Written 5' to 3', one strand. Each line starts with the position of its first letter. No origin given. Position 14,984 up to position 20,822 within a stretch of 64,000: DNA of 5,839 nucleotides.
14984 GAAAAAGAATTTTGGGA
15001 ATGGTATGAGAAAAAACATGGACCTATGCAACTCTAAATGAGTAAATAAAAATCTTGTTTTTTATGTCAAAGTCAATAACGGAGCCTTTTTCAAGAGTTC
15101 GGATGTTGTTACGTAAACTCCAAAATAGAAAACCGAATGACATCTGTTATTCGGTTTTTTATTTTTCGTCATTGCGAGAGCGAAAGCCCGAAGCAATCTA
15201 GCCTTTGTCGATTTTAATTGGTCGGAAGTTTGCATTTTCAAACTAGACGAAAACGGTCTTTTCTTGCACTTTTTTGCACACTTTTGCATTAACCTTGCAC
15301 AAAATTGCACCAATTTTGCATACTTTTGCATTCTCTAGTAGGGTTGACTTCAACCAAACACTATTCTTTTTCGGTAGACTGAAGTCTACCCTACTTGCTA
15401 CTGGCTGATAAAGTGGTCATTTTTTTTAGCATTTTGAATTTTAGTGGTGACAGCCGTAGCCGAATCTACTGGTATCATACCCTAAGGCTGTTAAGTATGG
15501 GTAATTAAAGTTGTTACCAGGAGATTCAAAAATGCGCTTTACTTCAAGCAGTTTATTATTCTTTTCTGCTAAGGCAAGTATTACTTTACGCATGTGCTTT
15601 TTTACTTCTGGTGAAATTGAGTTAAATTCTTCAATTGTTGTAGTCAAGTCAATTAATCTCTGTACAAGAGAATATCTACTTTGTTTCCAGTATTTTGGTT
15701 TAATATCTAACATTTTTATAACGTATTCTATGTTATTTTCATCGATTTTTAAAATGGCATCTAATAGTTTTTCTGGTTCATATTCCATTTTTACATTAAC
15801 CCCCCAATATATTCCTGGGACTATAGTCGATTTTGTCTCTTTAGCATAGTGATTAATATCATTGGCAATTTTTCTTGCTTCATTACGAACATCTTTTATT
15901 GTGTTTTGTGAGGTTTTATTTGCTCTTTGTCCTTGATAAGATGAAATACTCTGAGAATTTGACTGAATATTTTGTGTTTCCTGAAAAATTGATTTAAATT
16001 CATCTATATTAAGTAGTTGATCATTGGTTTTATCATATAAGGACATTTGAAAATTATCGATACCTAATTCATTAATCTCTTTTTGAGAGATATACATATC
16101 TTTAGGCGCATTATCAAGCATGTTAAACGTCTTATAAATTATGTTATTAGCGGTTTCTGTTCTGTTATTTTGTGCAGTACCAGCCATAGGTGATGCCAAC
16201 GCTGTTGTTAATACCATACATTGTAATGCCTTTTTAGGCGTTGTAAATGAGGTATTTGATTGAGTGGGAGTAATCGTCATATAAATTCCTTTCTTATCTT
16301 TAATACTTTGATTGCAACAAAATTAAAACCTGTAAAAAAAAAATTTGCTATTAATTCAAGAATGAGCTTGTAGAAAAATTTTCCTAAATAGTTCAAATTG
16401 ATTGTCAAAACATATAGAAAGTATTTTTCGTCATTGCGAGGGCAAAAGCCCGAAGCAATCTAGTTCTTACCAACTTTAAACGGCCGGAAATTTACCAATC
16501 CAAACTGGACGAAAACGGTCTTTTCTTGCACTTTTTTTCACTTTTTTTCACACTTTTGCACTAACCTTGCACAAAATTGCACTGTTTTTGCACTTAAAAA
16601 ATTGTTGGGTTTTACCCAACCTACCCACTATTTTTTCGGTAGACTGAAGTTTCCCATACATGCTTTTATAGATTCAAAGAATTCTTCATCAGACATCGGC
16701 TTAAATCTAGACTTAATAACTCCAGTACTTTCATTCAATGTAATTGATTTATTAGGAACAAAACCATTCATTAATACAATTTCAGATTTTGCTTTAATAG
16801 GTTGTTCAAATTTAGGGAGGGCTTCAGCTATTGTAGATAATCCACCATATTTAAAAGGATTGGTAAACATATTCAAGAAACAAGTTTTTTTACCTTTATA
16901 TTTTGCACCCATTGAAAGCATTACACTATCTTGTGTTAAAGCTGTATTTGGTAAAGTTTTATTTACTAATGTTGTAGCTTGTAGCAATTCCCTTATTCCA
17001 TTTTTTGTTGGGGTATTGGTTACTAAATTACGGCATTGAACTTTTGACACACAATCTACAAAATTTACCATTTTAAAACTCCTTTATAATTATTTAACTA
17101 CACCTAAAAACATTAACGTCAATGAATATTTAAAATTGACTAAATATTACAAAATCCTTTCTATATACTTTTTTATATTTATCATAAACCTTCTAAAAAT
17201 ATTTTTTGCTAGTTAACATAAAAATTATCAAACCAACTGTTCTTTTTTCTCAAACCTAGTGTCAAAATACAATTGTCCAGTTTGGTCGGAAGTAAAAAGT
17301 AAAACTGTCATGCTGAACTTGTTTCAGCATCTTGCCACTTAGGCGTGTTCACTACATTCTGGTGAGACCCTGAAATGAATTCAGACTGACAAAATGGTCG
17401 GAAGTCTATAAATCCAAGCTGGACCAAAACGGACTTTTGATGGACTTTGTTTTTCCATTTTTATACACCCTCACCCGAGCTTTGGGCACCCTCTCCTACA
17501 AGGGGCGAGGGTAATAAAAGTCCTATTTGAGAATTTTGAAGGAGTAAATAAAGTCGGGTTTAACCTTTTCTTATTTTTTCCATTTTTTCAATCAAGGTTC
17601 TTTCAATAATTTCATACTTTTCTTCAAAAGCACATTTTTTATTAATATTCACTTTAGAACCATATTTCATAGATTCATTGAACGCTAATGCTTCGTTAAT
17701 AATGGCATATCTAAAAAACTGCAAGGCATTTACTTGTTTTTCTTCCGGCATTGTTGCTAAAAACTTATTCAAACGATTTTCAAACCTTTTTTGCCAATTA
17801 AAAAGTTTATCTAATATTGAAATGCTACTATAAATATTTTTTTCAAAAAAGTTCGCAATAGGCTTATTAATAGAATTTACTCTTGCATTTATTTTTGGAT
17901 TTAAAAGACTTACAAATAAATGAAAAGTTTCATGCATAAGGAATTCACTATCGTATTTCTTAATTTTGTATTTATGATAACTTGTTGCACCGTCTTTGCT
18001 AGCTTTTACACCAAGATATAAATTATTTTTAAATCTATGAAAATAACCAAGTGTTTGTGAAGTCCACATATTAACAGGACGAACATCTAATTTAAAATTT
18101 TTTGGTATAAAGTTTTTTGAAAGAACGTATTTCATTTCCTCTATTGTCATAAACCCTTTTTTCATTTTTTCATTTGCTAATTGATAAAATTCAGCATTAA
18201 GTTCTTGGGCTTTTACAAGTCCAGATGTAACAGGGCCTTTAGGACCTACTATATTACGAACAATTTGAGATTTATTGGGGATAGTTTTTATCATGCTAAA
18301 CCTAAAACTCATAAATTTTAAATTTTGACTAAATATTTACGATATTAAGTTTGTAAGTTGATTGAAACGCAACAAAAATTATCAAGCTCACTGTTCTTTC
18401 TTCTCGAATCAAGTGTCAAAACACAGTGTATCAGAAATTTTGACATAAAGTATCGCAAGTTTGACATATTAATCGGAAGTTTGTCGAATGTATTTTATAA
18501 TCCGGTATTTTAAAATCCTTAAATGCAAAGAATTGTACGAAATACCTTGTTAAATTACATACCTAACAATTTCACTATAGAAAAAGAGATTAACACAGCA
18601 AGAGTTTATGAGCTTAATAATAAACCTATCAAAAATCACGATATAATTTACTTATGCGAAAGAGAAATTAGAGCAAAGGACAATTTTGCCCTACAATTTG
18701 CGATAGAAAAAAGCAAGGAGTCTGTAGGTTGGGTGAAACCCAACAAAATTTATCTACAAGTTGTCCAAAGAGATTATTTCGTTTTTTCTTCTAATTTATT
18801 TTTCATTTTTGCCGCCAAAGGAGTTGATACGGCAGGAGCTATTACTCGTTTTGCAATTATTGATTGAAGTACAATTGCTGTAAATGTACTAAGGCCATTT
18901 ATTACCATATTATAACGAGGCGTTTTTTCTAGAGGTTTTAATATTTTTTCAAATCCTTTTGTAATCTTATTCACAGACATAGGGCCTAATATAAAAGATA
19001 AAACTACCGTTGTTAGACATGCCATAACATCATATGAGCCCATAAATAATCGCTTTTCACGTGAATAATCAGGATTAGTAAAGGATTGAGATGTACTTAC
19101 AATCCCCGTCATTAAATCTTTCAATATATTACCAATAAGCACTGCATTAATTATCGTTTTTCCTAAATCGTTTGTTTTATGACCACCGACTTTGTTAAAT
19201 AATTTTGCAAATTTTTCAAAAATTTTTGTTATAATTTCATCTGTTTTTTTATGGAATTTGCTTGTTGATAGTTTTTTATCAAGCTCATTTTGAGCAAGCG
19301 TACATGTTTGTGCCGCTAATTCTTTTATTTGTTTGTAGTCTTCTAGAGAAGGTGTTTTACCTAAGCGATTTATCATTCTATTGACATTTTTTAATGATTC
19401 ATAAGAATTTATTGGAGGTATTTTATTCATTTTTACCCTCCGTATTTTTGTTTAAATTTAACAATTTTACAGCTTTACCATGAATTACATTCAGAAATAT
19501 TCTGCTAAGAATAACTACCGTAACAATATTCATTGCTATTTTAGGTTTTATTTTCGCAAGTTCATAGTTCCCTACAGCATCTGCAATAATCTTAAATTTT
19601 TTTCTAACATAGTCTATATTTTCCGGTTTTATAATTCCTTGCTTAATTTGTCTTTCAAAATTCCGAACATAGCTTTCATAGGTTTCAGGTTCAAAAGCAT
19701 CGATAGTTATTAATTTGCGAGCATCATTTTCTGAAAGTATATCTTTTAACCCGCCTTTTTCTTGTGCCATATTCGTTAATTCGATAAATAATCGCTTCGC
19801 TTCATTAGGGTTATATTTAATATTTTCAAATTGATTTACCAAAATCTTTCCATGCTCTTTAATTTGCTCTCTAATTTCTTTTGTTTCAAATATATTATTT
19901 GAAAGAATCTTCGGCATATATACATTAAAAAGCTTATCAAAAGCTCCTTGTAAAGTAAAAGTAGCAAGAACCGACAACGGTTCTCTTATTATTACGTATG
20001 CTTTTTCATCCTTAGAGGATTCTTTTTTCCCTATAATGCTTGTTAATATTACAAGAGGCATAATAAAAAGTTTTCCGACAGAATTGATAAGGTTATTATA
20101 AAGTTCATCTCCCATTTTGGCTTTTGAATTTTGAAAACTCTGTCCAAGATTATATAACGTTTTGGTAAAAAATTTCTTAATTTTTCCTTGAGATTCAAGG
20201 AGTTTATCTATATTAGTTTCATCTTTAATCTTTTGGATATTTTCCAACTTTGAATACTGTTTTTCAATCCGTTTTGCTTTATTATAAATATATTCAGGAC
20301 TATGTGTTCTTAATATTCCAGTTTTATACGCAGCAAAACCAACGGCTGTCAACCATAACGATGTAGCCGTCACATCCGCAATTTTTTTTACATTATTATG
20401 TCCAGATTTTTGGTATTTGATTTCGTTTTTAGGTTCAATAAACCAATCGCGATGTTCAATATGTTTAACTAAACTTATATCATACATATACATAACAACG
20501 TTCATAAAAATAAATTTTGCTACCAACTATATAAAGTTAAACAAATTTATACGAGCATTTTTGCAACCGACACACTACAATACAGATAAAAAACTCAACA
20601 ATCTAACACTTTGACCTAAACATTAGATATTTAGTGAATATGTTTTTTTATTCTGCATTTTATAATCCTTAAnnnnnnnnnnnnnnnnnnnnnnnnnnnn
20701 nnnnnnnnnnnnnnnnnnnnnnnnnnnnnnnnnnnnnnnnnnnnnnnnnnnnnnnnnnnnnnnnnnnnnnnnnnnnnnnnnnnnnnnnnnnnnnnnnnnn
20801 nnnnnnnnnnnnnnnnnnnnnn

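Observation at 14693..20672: Cassette-like variable block between tRNA-Ala and the photolyase gene, with no visible recombinase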

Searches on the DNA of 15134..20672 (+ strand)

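Call 100: search_dna_similar(query=window:15134-20672:+, collection=plasmids, mode=distant, max_rows=8)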
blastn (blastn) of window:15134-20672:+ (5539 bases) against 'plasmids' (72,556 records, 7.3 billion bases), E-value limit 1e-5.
No match.

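Call 101: search_dna_similar(query=window:15134-20672:+, collection=phages, mode=distant, max_rows=8)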
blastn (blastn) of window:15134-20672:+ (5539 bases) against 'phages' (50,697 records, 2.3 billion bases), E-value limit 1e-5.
No match.

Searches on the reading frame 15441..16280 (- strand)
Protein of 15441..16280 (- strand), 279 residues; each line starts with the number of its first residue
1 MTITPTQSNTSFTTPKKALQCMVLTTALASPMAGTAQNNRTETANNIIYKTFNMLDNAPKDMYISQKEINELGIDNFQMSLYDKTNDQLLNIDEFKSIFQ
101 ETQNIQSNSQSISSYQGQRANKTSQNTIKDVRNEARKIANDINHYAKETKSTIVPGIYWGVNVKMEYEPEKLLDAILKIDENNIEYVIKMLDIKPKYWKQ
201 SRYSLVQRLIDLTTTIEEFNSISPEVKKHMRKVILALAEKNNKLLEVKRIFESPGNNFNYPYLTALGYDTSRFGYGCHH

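Call 7: search_protein_families(library=pfam, proteins=[window:15441-16280:-], max_evalue=0.1)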
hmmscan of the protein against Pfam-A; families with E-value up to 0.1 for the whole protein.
window:15441-16280:- (279 aa): 3 families
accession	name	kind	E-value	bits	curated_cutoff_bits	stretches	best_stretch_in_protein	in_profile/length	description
PF00036.39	EF-hand_1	-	0.022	14.7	25.4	1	79-101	6-28/29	EF hand domain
PF13405.12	EF-hand_6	-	0.032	14.4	25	0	81-100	8-27/30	EF-hand domain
PF24580.1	DUF7607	-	0.047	14.3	27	1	92-151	12-71/110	Domain of unknown function (DUF7607)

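Call 18: search_protein_families(library=phrogs, proteins=[window:15441-16280:-], max_evalue=0.1)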
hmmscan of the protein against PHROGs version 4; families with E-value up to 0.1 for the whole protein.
window:15441-16280:- (279 aa): 1 family
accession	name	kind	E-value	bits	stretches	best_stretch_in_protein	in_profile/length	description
phrog_32132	-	unknown function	0.089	14.1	0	122-172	31-80/100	-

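Call 19: search_protein_families(library=padloc, proteins=[window:15441-16280:-], max_evalue=0.1)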
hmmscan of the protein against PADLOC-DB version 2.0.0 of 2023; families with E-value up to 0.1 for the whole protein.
window:15441-16280:- (279 aa): 0 families

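Call 20: search_protein_families(library=ncbifam, proteins=[window:15441-16280:-], max_evalue=0.1)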
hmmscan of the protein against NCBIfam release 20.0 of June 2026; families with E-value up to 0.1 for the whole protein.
window:15441-16280:- (279 aa): 2 families
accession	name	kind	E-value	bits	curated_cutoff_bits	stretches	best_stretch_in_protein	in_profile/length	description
NF053624.1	PtglEndpepMepK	equivalog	0.063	13.1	185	0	23-131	10-118/176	peptidoglycan L,D-endopeptidase MepK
NF005413.0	PRK06986.1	subfamily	0.092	12.6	201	1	43-117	101-175/241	RNA polymerase sigma factor FliA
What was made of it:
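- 15441..16280 (-): ORF A, 279 aa. It is an orphan gene with host-like codon usage. No family hits (calls 7, 18-20).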

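Call 29: list_cluster_members(proteins=[window:15441-16280:-, window:16628-17071:-, window:17560-18312:-, window:18774-19430:-, window:19423-20505:-, window:14840-15037:+, window:13866-14429:+, window:13551-13778:+, window:21942-22751:-, window:12767-13414:-])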
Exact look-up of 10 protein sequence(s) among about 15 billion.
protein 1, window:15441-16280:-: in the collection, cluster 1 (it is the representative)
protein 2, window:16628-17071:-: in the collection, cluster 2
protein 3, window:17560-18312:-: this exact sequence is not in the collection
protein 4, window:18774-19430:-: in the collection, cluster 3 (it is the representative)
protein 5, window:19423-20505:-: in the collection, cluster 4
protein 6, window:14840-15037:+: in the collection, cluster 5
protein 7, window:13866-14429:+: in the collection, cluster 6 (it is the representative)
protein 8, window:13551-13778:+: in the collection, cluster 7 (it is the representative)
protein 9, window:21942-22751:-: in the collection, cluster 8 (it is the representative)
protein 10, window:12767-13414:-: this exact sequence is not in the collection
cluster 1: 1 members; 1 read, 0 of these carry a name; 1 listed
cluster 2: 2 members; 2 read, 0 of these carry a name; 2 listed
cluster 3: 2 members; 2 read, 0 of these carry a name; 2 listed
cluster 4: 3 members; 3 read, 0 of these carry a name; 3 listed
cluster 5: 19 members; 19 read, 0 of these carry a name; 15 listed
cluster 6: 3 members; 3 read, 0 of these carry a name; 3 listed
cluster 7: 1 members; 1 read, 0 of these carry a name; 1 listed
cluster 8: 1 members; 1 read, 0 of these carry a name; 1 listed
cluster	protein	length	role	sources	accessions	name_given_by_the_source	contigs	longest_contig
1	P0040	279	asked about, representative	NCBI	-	-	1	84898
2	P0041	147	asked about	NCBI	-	-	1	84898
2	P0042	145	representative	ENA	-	-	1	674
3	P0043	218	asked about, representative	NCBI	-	-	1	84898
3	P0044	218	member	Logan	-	-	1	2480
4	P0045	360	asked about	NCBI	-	-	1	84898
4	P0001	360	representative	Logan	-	-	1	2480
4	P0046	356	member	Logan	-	-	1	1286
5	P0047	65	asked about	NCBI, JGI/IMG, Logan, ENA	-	-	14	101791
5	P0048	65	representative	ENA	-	-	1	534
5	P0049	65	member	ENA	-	-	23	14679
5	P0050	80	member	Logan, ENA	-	-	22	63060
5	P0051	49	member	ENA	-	-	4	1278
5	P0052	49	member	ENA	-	-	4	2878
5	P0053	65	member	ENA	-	-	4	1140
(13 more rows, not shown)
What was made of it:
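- The source is an uncultured-genome contig (84,898 nt; call 29).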

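Call 50: find_homologous_proteins(query=window:15441-16280:-, max_evalue=0.001)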
Query window:15441-16280:- (279 aa): 1 proteins with E <= 0.001 among 639 candidates.
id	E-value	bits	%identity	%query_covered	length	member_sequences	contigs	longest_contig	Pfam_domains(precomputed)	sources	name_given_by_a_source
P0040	1.3e-180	616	100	100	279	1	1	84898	-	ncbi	-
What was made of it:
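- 15441..16280 (-): The only match among 5.8 billion protein clusters is itself (call 50).
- A has no homologue at all (call 50).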

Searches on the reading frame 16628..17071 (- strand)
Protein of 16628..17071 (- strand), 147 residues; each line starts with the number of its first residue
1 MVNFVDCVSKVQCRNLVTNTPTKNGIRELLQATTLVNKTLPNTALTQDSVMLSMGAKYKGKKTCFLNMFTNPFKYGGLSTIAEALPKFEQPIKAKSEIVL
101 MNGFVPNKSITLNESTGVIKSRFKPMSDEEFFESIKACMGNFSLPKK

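Call 7: search_protein_families(library=pfam, proteins=[window:16628-17071:-], max_evalue=0.1)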
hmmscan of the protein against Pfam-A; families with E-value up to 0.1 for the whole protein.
window:16628-17071:- (147 aa): 1 family
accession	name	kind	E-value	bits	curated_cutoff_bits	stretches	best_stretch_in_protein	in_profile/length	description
PF14453.12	ThiS-like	-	0.023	15.2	26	1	85-115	18-48/57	ThiS-like ubiquitin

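Call 18: search_protein_families(library=phrogs, proteins=[window:16628-17071:-], max_evalue=0.1)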
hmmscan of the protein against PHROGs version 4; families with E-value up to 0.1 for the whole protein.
window:16628-17071:- (147 aa): 1 family
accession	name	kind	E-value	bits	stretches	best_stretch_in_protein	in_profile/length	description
phrog_31916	-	unknown function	0.0052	18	1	70-99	12-41/66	-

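Call 19: search_protein_families(library=padloc, proteins=[window:16628-17071:-], max_evalue=0.1)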
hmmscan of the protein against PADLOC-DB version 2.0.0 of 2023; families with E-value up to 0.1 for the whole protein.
window:16628-17071:- (147 aa): 0 families

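Call 20: search_protein_families(library=ncbifam, proteins=[window:16628-17071:-], max_evalue=0.1)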
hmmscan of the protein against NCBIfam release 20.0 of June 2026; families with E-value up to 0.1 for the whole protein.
window:16628-17071:- (147 aa): 1 family
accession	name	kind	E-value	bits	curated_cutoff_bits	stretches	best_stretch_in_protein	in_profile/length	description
TIGR04544.1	3metArgNH2trans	equivalog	0.067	12.3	350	1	12-101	99-183/366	beta-methylarginine biosynthesis bifunctional aminotransferase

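Call 59: search_protein_representatives(protein=window:16628-17071:-)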
Query: 147 residues. Proteins with E-value up to 0.001 (for the whole library): 13; up to 1e-10: 6; up to 1e-30: 1. The best 13 are listed.
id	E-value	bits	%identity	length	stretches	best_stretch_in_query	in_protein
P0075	2.0e-83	293.5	93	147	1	1-147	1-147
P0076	7.8e-26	107.1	68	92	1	1-95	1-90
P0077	1.1e-16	77.4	70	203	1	1-67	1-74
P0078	7.1e-16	74.8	68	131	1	1-68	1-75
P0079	2.7e-12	63.2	68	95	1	3-61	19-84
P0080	1.4e-11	60.9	81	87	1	1-42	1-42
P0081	1.6e-10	57.5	57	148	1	1-70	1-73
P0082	1.9e-10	57.2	61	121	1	1-62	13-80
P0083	9.5e-10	55.0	56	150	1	1-62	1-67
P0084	7.8e-09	52.0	57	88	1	1-61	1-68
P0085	3.5e-07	46.7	45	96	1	1-64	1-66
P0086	4.6e-06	43.1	81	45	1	1-32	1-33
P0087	1.7e-04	38.0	46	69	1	1-63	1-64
